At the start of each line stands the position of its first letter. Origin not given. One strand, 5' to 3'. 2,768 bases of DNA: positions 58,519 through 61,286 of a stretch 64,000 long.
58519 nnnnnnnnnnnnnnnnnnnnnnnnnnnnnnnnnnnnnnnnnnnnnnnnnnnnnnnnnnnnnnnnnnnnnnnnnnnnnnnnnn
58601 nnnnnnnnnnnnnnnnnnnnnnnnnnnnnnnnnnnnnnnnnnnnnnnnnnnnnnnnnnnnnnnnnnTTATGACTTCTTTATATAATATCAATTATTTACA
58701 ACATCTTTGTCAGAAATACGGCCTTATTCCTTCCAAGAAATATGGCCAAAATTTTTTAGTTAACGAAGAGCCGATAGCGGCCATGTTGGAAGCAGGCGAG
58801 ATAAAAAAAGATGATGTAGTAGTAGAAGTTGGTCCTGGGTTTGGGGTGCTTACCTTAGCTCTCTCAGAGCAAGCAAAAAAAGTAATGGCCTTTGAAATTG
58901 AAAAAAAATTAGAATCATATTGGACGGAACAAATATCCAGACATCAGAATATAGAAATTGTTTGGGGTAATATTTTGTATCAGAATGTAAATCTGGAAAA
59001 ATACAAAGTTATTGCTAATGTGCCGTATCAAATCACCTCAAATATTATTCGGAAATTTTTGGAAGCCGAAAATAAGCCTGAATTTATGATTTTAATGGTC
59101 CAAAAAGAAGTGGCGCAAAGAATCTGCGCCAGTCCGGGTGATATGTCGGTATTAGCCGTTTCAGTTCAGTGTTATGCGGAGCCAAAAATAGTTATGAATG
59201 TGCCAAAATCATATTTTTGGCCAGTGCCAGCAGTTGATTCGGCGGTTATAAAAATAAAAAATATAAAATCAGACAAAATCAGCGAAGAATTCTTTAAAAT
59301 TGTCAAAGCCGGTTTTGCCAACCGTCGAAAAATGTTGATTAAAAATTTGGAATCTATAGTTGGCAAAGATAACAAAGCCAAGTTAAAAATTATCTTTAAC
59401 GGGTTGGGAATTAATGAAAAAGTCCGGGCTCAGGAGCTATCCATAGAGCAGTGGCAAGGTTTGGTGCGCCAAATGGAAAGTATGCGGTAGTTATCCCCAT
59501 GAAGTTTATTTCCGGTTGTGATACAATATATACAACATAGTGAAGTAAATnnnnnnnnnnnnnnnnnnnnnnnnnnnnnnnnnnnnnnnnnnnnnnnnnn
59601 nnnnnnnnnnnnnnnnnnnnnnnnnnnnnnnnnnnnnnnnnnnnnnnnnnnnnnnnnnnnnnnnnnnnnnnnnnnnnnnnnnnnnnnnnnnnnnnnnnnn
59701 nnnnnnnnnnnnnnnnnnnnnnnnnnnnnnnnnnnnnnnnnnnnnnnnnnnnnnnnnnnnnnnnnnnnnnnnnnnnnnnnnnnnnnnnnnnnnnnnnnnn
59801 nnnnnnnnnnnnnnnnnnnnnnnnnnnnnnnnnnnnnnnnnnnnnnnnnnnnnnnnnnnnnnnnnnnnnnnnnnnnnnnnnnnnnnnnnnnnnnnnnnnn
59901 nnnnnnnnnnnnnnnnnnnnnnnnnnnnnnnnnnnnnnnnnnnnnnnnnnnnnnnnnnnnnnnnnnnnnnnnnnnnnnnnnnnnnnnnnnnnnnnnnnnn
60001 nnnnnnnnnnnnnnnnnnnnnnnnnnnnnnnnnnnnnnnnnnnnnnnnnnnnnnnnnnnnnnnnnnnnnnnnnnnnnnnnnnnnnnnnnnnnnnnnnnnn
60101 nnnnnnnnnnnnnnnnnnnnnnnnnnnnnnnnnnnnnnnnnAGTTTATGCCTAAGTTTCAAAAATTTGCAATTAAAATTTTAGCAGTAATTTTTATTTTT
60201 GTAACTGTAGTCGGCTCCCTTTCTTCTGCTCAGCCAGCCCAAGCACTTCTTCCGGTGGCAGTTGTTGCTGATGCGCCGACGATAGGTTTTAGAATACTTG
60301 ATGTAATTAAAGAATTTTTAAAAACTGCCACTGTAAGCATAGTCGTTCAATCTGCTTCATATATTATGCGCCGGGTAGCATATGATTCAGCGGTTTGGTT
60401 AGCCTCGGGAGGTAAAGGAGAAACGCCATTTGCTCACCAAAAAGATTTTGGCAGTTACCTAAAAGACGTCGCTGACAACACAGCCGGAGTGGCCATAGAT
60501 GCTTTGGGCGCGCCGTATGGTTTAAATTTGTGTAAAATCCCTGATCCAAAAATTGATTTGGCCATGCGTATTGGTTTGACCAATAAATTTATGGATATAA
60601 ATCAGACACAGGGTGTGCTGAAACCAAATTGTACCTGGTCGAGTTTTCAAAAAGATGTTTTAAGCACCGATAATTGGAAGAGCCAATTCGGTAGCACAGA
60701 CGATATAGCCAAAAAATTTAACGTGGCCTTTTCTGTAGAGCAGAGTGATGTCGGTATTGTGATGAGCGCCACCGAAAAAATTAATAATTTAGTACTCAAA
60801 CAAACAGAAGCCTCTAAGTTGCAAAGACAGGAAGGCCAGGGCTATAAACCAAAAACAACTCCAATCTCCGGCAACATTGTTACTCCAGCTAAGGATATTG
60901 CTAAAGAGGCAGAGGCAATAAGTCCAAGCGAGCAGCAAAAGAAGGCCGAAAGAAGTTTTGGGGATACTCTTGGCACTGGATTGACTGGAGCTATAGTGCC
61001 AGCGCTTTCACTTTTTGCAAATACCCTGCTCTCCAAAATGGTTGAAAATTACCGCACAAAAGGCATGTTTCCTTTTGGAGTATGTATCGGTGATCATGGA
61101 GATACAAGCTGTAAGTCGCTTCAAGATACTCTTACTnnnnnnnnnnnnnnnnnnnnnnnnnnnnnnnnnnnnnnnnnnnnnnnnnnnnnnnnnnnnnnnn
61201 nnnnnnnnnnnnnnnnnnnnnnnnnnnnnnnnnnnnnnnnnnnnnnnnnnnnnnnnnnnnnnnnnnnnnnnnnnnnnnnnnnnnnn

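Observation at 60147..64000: Second giant secreted Cys-rich protein with a CBM4/9-like module, preceded by another TSP3-repeat anchor protein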

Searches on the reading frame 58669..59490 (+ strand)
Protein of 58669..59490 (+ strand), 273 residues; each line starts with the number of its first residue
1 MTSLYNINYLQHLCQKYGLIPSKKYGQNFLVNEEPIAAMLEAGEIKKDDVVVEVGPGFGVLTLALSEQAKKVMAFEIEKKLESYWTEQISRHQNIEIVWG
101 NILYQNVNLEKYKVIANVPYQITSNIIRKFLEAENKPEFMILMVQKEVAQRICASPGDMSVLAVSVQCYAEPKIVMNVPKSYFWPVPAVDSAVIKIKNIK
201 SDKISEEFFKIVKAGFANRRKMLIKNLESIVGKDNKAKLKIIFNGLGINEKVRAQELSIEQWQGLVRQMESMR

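Call 6: search_protein_families(library=pfam, proteins=[window:58669-59490:+], max_evalue=0.01)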
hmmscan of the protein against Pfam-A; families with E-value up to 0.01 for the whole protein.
window:58669-59490:+ (273 aa): 1 family
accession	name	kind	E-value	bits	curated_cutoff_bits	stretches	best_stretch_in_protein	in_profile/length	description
PF00398.26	RrnaAD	-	1.7e-56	191.6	24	1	23-267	6-259/263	Ribosomal RNA adenine dimethylase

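Call 10: find_encoding_contigs(protein=window:58669-59490:+, flank=10000, max_places=4)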
Protein window:58669-59490:+ (273 aa): 2 contigs read that carry it; 1 place shown.
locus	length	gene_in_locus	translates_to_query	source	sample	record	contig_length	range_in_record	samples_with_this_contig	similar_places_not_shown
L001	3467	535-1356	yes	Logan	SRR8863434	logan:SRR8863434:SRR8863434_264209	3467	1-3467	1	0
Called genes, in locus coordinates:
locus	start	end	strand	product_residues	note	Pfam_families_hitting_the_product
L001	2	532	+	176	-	?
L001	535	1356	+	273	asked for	PF00398:RrnaAD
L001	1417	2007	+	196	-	PF18884:TSP3_bac (weak)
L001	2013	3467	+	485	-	?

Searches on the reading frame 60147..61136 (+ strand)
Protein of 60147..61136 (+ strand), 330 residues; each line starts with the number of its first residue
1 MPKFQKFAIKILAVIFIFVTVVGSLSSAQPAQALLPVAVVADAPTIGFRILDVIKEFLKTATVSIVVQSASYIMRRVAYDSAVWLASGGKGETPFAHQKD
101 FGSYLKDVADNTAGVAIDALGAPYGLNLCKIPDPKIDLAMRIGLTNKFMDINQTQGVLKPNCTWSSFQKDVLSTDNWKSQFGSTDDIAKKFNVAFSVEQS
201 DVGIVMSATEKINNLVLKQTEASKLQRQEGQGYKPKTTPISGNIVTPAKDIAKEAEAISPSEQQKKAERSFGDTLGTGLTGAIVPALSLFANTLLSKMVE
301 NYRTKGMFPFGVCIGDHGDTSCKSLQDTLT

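Call 55: search_solved_structures(query=A4, max_evalue=10)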
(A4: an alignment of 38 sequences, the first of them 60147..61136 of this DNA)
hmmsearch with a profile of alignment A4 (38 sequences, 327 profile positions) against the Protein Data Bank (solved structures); distinct sequences matched with E-value up to 10: 2.
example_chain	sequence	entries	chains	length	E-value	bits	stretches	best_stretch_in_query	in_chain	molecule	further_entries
5zvm_A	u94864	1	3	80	0.41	12.6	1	176-218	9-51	Spike glycoprotein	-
2bez_C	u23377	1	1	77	0.46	12.5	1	176-218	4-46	Spike glycoprotein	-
